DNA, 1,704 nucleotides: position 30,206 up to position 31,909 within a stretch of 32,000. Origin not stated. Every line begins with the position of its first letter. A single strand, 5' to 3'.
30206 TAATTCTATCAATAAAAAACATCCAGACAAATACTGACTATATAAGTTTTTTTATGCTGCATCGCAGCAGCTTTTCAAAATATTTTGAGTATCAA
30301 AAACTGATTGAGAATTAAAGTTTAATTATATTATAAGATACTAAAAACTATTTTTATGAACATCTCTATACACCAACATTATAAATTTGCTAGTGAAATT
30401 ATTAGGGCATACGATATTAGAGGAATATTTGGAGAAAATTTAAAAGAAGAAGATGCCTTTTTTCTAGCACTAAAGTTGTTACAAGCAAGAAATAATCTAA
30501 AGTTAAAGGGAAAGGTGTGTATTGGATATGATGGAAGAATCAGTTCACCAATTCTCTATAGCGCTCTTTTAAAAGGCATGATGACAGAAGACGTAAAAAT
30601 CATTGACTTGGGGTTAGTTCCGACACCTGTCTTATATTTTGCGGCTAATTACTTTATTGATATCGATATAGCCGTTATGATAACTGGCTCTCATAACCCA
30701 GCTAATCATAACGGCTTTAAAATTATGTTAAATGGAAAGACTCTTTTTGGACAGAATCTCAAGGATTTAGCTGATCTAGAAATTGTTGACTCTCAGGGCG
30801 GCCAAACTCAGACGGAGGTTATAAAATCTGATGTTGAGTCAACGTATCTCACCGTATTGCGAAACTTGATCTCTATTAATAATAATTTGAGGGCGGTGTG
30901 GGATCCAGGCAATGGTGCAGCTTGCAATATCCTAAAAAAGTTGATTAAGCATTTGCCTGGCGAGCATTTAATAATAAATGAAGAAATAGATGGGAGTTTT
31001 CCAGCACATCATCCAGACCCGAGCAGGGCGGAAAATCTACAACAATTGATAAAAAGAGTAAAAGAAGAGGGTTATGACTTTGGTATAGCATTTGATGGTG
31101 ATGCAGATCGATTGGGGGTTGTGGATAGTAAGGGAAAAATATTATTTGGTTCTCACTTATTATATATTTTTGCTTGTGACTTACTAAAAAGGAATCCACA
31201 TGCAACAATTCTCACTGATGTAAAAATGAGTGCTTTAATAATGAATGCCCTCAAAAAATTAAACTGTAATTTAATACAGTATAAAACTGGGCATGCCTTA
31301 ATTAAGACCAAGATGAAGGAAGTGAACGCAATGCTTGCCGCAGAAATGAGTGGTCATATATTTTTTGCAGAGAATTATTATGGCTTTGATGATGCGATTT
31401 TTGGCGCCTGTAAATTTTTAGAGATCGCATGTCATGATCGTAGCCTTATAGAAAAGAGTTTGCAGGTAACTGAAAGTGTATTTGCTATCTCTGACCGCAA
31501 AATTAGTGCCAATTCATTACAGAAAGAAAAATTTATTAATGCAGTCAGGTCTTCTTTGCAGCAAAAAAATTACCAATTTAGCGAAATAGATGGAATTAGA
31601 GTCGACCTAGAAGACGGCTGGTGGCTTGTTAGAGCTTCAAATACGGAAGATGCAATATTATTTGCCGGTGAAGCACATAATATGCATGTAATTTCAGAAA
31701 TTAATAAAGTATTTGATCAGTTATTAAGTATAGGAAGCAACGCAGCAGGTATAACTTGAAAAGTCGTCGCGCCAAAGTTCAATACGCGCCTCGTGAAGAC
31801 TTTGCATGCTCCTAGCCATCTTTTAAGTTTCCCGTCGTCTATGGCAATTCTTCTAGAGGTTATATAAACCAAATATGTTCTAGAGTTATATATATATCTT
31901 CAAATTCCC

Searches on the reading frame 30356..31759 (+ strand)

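Call 43: search_protein_families(library=pfam, proteins=[window:30356-31759:+], max_evalue=0.001)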
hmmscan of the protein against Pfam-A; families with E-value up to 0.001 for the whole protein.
window:30356-31759:+ (467 aa): 4 families
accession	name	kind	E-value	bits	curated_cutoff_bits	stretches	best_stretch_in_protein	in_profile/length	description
PF02878.22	PGM_PMM_I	-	1.4e-27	96.5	22.5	1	16-127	4-116/138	Phosphoglucomutase/phosphomannomutase, alpha/beta/alpha domain I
PF02879.22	PGM_PMM_II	-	1.2e-23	84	29.3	1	165-260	4-103/103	Phosphoglucomutase/phosphomannomutase, alpha/beta/alpha domain II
PF02880.22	PGM_PMM_III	-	5.5e-20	72.1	20.7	1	265-362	2-101/115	Phosphoglucomutase/phosphomannomutase, alpha/beta/alpha domain III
PF00408.26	PGM_PMM_IV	-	1.1e-06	29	23.1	1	400-435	18-47/68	Phosphoglucomutase/phosphomannomutase, C-terminal domain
